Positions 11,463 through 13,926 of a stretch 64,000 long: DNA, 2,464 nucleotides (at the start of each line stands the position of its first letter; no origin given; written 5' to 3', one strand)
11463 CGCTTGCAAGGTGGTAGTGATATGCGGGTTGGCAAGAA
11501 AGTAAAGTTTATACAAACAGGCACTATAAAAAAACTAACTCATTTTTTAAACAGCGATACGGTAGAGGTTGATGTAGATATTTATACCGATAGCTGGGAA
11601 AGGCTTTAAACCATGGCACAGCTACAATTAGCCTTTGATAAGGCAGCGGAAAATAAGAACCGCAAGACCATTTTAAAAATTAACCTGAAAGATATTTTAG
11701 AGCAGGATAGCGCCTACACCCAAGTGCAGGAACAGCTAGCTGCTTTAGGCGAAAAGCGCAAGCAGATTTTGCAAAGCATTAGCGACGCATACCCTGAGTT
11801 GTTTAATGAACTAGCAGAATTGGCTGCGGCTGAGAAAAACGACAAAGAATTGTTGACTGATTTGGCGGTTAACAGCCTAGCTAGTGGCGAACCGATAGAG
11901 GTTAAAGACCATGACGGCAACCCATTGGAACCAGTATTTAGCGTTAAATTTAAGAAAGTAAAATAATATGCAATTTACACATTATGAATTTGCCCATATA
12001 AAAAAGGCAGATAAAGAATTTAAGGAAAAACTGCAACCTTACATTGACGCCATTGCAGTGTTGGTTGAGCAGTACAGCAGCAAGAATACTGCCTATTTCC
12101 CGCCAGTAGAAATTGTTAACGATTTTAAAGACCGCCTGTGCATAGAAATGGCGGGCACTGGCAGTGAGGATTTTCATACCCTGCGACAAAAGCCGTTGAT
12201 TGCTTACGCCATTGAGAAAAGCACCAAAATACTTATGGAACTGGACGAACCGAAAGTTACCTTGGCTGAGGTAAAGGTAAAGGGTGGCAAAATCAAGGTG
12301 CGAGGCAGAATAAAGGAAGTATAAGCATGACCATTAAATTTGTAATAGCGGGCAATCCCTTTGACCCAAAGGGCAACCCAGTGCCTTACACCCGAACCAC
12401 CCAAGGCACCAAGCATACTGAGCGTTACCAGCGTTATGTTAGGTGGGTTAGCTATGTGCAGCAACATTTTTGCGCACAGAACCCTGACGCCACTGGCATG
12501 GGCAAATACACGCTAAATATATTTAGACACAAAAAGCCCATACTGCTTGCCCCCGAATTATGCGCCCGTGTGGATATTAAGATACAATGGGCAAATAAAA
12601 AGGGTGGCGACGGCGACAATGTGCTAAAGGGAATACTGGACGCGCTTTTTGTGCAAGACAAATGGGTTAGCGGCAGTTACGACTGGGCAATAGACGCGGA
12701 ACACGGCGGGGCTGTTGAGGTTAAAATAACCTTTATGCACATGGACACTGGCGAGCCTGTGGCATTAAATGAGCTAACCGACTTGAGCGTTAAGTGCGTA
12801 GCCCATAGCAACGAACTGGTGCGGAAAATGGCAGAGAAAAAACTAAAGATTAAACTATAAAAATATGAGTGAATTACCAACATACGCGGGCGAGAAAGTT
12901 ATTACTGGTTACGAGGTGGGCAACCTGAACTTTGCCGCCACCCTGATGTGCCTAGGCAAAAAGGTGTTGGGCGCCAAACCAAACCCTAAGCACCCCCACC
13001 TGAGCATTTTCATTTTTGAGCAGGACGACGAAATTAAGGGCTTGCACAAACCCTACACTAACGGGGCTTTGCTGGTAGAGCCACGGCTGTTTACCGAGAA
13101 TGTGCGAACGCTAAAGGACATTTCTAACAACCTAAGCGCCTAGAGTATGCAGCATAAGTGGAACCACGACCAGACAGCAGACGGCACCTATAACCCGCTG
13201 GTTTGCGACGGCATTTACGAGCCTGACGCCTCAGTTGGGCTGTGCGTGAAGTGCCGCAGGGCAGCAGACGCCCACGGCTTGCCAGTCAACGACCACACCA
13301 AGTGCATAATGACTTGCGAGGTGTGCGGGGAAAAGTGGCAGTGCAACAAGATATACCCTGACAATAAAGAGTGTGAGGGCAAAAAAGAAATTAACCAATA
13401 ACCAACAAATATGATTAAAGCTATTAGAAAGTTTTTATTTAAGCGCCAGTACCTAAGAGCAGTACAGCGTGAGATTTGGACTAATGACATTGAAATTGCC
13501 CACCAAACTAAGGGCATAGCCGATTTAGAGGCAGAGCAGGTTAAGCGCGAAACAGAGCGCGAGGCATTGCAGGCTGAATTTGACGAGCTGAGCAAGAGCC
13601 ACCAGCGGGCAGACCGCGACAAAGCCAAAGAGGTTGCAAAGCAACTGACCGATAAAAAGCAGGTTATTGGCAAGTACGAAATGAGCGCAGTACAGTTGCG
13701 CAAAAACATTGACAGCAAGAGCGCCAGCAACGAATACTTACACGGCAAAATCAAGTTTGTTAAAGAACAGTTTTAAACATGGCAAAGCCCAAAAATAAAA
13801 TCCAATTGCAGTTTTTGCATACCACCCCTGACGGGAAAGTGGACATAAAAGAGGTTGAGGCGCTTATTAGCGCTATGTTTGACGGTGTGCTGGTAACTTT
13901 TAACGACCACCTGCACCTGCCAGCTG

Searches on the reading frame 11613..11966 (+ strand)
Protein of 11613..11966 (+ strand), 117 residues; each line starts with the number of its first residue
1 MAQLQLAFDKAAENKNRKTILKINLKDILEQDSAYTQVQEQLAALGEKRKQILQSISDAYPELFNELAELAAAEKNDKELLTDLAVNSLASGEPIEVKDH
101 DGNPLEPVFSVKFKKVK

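Call 57: search_protein_families(library=pfam, proteins=[window:11613-11966:+], max_evalue=0.01)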
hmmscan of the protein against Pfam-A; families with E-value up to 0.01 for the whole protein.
window:11613-11966:+ (117 aa): 2 families
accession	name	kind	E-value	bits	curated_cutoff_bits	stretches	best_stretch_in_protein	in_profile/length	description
PF03938.19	OmpH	-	0.0016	19.1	32.4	1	20-77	2-62/141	Outer membrane protein (OmpH-like)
PF21845.1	DUF6904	-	0.0097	16.1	27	0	6-62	177-234/238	Domain of unknown function (DUF6904)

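Call 74: search_protein_families(library=phrogs, proteins=[window:11613-11966:+], max_evalue=0.01)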
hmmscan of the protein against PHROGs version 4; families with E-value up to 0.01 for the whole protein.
window:11613-11966:+ (117 aa): 0 families

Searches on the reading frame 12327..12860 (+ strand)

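Call 57: search_protein_families(library=pfam, proteins=[window:12327-12860:+], max_evalue=0.01)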
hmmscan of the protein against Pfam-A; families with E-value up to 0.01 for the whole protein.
window:12327-12860:+ (177 aa): 1 family
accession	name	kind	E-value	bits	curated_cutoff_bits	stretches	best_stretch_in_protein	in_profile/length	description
PF05866.16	RusA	-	0.00013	23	22.8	1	11-115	1-105/124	Endodeoxyribonuclease RusA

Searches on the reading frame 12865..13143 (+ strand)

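Call 57: search_protein_families(library=pfam, proteins=[window:12865-13143:+], max_evalue=0.01)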
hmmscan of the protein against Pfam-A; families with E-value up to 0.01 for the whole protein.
window:12865-13143:+ (92 aa): 1 family
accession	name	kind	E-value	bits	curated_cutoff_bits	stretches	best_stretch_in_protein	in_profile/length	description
PF18903.5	DUF5659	-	2.6e-05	24.4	23.6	1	16-86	4-72/75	Domain of unknown function (DUF5659)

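Call 74: search_protein_families(library=phrogs, proteins=[window:12865-13143:+], max_evalue=0.01)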
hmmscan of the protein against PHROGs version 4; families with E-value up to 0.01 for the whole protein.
window:12865-13143:+ (92 aa): 0 families

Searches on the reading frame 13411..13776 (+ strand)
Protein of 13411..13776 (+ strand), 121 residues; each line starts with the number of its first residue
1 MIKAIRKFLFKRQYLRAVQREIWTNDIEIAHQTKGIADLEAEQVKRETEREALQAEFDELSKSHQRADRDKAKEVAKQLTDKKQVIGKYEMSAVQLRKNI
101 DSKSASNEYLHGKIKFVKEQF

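Call 57: search_protein_families(library=pfam, proteins=[window:13411-13776:+], max_evalue=0.01)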
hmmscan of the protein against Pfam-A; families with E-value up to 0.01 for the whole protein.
window:13411-13776:+ (121 aa): 2 families
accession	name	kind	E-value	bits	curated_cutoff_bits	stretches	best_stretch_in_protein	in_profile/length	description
PF06785.16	UPF0242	-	0.0021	18.6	33.5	1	28-115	91-181/194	Uncharacterised protein family (UPF0242) N-terminus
PF20988.2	SidF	-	0.0034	15.9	27.1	1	25-111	401-488/839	Phosphoinositide phosphatase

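Call 74: search_protein_families(library=phrogs, proteins=[window:13411-13776:+], max_evalue=0.01)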
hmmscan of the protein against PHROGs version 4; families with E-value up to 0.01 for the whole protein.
window:13411-13776:+ (121 aa): 0 families
